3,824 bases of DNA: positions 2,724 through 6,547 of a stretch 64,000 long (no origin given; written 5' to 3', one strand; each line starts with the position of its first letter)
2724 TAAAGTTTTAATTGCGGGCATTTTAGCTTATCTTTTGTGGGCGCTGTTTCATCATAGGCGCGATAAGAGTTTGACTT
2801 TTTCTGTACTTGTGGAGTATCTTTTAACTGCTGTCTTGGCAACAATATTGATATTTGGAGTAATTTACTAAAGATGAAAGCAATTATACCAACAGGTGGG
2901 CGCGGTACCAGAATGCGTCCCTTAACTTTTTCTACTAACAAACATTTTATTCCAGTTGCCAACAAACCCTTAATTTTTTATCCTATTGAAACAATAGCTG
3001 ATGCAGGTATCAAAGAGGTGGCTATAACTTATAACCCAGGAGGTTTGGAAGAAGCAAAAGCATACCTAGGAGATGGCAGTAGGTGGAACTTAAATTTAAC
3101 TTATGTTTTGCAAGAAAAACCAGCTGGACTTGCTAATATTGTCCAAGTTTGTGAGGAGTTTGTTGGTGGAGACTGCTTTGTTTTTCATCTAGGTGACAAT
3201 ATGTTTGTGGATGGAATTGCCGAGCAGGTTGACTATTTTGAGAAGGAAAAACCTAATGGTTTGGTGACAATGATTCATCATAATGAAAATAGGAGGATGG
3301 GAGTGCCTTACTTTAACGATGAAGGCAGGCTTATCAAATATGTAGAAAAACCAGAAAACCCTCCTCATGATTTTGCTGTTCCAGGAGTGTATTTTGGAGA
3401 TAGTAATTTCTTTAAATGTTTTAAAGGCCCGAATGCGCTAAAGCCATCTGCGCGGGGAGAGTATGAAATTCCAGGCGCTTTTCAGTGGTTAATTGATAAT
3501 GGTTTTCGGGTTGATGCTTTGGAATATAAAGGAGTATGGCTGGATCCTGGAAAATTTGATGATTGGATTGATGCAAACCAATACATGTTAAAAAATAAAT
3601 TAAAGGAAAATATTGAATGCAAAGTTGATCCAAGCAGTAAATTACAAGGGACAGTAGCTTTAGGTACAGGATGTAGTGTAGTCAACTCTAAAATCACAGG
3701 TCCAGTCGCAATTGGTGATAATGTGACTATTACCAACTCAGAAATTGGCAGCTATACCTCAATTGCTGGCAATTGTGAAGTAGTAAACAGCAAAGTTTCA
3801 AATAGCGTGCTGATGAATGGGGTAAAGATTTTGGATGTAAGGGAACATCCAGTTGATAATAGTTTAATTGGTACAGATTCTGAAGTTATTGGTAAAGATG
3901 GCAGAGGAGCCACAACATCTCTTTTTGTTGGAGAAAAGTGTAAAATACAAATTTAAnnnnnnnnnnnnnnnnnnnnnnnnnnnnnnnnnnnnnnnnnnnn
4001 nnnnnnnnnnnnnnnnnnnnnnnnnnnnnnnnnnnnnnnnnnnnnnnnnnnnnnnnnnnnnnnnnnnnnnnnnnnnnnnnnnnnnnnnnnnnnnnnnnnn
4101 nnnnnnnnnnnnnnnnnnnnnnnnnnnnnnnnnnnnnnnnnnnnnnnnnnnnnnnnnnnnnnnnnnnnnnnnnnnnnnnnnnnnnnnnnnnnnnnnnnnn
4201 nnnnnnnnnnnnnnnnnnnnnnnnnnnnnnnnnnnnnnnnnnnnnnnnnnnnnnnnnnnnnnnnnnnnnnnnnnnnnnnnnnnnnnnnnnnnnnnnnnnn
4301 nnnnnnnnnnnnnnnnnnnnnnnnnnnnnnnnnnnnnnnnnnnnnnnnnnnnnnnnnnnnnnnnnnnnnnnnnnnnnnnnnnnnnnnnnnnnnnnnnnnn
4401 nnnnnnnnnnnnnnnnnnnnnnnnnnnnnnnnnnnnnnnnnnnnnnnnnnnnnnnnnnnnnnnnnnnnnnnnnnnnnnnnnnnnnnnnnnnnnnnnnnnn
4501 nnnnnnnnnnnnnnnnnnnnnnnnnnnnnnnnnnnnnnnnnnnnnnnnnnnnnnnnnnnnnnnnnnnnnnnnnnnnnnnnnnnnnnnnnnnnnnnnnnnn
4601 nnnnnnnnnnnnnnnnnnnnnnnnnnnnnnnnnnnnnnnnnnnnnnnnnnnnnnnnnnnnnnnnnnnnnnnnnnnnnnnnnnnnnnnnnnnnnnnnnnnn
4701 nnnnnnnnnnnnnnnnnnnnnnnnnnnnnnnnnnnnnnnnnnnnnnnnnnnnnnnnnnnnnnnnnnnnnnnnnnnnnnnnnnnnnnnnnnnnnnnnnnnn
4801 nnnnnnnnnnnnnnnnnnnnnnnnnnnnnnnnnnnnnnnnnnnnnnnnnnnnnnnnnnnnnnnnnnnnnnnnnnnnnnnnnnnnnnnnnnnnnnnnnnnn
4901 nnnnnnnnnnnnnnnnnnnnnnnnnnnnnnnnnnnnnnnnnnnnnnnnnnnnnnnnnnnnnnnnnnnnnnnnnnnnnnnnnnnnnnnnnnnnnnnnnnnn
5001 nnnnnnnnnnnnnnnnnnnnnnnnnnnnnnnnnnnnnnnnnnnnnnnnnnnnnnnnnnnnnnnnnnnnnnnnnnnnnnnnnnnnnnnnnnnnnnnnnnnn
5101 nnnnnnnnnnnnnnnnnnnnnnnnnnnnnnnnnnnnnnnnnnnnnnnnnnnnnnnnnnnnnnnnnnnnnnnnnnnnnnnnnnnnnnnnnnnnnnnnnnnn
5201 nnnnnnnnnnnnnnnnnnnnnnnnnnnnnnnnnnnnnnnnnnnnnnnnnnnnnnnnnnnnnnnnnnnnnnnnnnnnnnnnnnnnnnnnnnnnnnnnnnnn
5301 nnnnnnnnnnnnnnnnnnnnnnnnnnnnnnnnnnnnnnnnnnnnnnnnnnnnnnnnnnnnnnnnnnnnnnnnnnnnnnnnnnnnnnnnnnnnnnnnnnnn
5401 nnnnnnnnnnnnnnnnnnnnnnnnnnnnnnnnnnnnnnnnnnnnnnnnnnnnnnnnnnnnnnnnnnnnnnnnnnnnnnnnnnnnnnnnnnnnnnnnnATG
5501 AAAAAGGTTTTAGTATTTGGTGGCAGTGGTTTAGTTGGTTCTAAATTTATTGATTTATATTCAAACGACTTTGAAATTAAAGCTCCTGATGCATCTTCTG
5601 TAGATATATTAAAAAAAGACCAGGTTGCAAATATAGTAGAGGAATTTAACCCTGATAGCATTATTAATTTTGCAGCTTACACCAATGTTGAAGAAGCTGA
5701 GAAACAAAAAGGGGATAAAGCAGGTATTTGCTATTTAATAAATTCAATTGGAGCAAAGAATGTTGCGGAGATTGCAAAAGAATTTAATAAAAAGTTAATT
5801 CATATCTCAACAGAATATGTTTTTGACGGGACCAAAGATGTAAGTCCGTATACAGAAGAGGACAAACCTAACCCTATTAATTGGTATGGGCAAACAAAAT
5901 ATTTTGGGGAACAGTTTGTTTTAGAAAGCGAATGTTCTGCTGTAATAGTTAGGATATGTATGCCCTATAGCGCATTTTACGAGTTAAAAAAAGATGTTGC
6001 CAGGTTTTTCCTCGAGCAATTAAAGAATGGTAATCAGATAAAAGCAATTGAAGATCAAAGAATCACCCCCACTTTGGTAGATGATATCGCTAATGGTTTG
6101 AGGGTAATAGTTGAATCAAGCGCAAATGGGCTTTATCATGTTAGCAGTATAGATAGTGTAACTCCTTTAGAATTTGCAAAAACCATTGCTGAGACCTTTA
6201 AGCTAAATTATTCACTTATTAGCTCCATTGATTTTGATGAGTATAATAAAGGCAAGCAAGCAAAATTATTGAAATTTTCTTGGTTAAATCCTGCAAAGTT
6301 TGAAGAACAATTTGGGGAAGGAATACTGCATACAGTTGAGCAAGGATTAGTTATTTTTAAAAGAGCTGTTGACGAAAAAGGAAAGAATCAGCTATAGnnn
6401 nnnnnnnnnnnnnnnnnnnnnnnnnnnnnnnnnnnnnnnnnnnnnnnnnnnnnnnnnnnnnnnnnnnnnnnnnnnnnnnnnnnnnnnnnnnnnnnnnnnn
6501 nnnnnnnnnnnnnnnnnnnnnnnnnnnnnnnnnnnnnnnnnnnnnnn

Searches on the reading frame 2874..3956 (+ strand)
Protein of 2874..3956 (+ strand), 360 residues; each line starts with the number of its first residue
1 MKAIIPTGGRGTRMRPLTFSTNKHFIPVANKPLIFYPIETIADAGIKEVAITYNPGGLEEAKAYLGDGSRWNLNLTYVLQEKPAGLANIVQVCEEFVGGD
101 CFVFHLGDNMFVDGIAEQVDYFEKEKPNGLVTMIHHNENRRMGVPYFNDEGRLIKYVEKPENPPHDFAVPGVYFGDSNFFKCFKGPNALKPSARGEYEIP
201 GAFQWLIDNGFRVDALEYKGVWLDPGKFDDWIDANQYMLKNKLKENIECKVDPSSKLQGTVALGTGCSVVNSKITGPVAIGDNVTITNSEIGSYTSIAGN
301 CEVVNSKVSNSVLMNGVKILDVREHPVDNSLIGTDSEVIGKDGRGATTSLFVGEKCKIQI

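Call 10: search_protein_families(library=pfam, proteins=[window:2874-3956:+], max_evalue=0.01)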
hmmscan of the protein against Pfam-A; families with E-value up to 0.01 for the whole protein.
window:2874-3956:+ (360 aa): 7 families
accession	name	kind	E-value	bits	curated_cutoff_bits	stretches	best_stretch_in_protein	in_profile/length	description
PF00483.29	NTP_transferase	-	4.5e-39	134.9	21.2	1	2-239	1-243/245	Nucleotidyl transferase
PF12804.13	NTP_transf_3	-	1.5e-06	28.9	27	1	3-113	1-100/160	MobA-like NTP transferase domain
PF25084.1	LbH_EIF2B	-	6.2e-06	26.6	54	1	240-316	7-84/105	EIF2B subunit epsilon LbH domain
PF00132.30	Hexapep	-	4.2e-05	23.5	27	0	278-303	8-34/36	Bacterial transferase hexapeptide (six repeats)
PF07959.18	Fucose_pyrophosphorylase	-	7.3e-05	22.3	34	1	242-313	261-331/418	Fucose pyrophosphorylase domain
PF01128.25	IspD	-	0.0023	18.2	27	1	2-67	2-65/221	2-C-methyl-D-erythritol 4-phosphate cytidylyltransferase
PF16314.11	DUF4954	-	0.0083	15.3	26.2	0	249-312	191-252/433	Domain of unknown function (DUF4954)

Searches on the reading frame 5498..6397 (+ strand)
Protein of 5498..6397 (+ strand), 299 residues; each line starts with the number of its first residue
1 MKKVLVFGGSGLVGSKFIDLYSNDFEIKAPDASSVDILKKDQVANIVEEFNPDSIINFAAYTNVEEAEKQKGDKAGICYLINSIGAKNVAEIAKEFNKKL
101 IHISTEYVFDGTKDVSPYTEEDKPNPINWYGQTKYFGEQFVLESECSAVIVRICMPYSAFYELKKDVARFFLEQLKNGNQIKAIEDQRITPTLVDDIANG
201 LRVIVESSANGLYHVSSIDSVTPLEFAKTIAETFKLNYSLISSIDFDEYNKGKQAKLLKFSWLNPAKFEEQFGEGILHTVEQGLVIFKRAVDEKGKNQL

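Call 10: search_protein_families(library=pfam, proteins=[window:5498-6397:+], max_evalue=0.01)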
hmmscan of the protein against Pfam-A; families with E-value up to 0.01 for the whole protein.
window:5498-6397:+ (299 aa): 6 families
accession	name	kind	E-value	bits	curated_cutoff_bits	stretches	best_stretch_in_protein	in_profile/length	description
PF04321.23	RmlD_sub_bind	-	3.4e-63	213.8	27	1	3-273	2-268/287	RmlD substrate binding domain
PF01370.27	Epimerase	-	7.1e-20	71.9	20.9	1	4-210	1-230/240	NAD dependent epimerase/dehydratase family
PF16363.11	GDP_Man_Dehyd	-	2.6e-12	47.3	27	1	33-145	57-168/332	GDP-mannose 4,6 dehydratase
PF07993.18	NAD_binding_4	-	1.6e-07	31.1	20.1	1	43-153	82-204/258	Male sterility protein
PF02719.21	Polysacc_synt_2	-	4.6e-07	29.7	20.2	1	35-207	61-216/293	Polysaccharide biosynthesis protein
PF01118.30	Semialdhyde_dh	-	0.0063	17.3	26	0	3-101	1-91/121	Semialdehyde dehydrogenase, NAD binding domain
